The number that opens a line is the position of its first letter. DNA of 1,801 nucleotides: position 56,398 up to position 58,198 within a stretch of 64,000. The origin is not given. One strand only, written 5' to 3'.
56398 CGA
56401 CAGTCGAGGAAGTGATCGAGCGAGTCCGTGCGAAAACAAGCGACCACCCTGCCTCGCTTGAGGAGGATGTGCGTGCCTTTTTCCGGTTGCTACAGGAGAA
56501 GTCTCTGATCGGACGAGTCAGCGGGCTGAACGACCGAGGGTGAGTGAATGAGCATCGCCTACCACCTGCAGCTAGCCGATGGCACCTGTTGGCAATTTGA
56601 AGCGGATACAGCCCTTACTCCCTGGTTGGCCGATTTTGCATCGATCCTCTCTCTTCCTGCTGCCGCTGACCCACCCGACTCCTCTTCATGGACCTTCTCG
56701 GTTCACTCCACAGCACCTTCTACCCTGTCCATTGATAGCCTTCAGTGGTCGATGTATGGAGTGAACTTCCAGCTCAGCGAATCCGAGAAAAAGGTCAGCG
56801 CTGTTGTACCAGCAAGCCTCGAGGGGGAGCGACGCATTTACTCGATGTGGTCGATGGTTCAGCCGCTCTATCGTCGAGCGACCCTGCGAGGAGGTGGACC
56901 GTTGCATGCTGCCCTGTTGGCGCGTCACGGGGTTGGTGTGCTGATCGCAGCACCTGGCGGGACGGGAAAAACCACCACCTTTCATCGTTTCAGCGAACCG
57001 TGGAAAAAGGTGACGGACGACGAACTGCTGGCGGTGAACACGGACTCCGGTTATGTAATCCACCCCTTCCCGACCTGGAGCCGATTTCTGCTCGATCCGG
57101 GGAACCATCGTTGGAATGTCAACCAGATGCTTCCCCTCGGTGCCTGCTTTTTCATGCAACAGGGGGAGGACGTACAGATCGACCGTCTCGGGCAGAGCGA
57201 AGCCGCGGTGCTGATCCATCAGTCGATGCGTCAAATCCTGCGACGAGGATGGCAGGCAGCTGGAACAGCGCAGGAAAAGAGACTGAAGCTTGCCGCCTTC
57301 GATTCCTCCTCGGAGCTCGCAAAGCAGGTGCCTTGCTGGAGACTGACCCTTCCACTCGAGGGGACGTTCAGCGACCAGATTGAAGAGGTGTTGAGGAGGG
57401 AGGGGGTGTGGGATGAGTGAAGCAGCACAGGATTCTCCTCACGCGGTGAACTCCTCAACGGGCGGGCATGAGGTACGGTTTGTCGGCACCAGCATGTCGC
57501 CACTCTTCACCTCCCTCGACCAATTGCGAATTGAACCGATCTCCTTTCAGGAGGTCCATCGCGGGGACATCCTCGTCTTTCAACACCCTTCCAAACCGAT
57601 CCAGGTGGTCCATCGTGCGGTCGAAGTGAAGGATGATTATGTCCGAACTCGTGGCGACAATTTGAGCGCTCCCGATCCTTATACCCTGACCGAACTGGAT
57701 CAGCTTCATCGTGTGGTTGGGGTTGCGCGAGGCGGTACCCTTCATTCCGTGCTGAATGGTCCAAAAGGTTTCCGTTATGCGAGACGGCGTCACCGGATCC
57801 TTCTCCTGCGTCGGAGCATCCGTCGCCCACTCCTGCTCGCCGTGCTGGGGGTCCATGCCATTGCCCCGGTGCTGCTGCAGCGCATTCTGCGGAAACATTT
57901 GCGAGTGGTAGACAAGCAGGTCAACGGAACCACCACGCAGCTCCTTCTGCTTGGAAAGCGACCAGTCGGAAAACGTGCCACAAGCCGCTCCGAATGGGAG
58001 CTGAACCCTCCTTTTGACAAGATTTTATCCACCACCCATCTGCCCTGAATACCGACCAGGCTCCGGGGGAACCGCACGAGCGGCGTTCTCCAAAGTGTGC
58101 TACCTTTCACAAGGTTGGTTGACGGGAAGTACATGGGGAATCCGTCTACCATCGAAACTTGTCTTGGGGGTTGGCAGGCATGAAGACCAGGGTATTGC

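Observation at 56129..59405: Compact terminator-bounded operon: PqqD-like RRE + HPr-kinase-like P-loop kinase + soluble S26 peptidase + NapH-like polyferredoxin + small membrane protein. Candidate uncharacterised peptide-modification (RiPP-like) cassette with no visible precursor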

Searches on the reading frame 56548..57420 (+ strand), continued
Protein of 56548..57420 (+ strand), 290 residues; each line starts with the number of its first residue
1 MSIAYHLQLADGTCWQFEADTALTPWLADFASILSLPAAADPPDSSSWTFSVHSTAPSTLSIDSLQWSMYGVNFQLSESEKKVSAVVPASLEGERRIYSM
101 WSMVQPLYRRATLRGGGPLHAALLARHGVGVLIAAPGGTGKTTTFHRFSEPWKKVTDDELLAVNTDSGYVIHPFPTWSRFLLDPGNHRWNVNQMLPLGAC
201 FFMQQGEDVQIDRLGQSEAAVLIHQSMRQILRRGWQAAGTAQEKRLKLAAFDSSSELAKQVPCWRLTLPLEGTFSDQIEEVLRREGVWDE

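Call 86: find_encoding_contigs(protein=P0019, flank=8000, max_places=1)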
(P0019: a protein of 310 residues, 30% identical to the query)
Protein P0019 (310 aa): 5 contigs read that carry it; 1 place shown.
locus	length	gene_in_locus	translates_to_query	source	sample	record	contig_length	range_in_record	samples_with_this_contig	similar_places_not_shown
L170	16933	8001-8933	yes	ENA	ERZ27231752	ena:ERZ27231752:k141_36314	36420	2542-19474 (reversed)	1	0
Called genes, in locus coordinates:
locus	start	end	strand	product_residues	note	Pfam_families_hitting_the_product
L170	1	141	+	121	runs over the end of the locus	PF07332:Phage_holin_3_6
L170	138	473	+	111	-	-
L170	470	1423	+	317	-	PF03631:Virul_fac_BrkB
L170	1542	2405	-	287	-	PF00027:cNMP_binding (weak), PF13545:HTH_Crp_2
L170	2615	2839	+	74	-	PF13441:Gly-zipper_YMGG, PF05433:Rick_17kDa_Anti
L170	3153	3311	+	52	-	PF11752:DUF3309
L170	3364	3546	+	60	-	PF05532:CsbD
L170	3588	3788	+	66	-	-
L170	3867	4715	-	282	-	-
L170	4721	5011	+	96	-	PF05402:PqqD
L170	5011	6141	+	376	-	PF04055:Radical_SAM, PF13186:SPASM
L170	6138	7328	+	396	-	PF04055:Radical_SAM, PF13353:Fer4_12 (faint)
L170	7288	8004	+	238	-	-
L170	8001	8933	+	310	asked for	PF27840:ScmC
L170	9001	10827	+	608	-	PF00664:ABC_membrane (weak), PF00005:ABC_tran, PF13304:AAA_21 (faint)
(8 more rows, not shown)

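Call 87: search_protein_families(library=padloc, proteins=[window:56548-57420:+], max_evalue=0.01)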
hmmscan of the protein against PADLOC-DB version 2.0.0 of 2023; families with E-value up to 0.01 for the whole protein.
window:56548-57420:+ (290 aa): 0 families

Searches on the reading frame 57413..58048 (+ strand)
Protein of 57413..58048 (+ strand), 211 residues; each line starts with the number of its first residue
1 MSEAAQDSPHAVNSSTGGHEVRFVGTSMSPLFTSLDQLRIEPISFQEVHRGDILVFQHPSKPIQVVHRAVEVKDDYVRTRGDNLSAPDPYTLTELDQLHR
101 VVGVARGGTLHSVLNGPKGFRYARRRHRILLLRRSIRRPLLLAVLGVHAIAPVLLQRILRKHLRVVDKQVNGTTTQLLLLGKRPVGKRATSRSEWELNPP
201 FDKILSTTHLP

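Call 3: search_protein_families(library=pfam, proteins=[window:57413-58048:+], max_evalue=1)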
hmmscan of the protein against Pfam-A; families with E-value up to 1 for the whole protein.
window:57413-58048:+ (211 aa): 2 families
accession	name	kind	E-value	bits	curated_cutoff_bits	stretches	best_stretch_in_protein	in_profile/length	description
PF10502.14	Peptidase_S26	-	0.011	16.2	22.9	1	21-84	26-92/168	Signal peptidase, peptidase S26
PF00717.28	Peptidase_S24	-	0.013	15.6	23.3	1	22-103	39-113/116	Peptidase S24-like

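Call 4: search_protein_families(library=ncbifam, proteins=[window:57413-58048:+], max_evalue=1)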
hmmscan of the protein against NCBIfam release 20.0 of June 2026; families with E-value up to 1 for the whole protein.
window:57413-58048:+ (211 aa): 3 families
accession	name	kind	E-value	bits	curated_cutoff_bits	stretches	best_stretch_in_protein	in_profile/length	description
TIGR02228.1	sigpep_I_arch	equivalog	1.4e-11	44.5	51.85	1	13-96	26-113/158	signal peptidase I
TIGR02754.1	sod_Ni_protease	equivalog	1.1e-06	29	63.25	1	22-86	2-69/90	nickel-type superoxide dismutase maturation protease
TIGR02227.1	sigpep_I_bact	equivalog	4.7e-06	26.6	47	1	25-85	27-90/162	signal peptidase I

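Call 32: search_solved_structures(query=window:57413-58048:+, max_evalue=10, show_alignments=2)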
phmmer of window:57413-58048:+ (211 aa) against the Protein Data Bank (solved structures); distinct sequences matched with E-value up to 10: 3.
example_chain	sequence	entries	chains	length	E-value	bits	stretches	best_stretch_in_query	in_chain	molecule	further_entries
7p2q_A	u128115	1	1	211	0.016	18.1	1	24-107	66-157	Signal peptidase complex catalytic subunit SEC11C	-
7p2p_A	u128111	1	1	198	0.35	13.7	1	24-91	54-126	Signal peptidase complex catalytic subunit SEC11A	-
9rjb_A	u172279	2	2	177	0.58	13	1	25-107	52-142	Signal peptidase complex catalytic subunit SEC11A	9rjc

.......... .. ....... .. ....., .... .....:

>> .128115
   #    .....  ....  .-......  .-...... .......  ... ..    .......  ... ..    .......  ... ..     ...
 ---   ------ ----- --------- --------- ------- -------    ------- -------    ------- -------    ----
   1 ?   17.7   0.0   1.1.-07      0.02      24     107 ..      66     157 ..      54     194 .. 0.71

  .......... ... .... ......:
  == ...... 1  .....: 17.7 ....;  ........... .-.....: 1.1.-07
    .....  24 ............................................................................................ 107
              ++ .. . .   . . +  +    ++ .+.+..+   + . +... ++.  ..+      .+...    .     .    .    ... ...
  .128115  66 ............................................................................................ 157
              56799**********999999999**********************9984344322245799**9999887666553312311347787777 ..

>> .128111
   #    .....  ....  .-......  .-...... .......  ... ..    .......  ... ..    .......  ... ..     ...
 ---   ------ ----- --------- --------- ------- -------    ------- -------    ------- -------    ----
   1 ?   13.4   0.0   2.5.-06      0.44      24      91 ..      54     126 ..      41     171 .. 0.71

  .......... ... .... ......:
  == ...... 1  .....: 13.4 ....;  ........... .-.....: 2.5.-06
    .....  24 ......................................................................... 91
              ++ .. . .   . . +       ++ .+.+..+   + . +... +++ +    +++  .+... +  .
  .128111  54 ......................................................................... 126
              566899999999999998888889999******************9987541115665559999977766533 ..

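Call 65: predict_structure(alignment_id=A4)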
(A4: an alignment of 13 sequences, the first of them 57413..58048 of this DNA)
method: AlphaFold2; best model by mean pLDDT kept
length: 211 residues; sequences in the alignment: 13
mean_pLDDT: 84.6   pTM: 0.58
mean pLDDT of the five models: 84.6, 83.8, 83.8, 81.1, 80.6
residues with pLDDT >= 90: 108; 70-90: 70; 50-70: 18; < 50: 15
segments of 3 or more residues with pLDDT < 50: 1-15
pLDDT, mean of each block of 10 residues (from residue 1): 37 57 90 92 93 96 95 96 93 92 94 90 84 74 65 75 92 94 93 92 85 76
secondary structure, 60 per line:
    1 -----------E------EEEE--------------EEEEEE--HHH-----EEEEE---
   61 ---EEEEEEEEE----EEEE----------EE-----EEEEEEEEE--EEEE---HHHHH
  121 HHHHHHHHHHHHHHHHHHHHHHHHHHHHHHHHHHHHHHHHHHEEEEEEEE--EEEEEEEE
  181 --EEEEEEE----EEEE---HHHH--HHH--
elements in order: E19-22 E37-42 E53-57 E64-72 E77-80 E98-106 E109-112 H116-162 E163-170 E173-180 E183-189 E194-197 H201-204

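Call 71: list_cluster_members(proteins=[P0001, window:57413-58048:+, window:56244-56543:+])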
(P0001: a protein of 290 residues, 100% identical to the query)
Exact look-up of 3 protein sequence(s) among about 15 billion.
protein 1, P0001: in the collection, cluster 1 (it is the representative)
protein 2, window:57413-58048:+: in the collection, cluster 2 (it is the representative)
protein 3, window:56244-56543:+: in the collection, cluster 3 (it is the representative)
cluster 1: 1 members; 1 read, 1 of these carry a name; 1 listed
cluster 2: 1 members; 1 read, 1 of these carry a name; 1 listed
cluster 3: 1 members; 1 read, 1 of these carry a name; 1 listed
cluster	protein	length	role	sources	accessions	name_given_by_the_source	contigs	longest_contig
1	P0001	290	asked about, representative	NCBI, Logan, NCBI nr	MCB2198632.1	SynChlorMet cassette protein ScmC [bacterium]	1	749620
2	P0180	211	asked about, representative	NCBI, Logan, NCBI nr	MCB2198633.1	hypothetical protein KQI63_04465 [bacterium] | hypothetical protein [bacterium]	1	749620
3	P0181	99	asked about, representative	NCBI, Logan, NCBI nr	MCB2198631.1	PqqD family peptide modification chaperone [bacterium]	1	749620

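Call 87: search_protein_families(library=padloc, proteins=[window:57413-58048:+], max_evalue=0.01)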
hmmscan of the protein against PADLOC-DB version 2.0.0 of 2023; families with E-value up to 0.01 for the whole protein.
window:57413-58048:+ (211 aa): 0 families
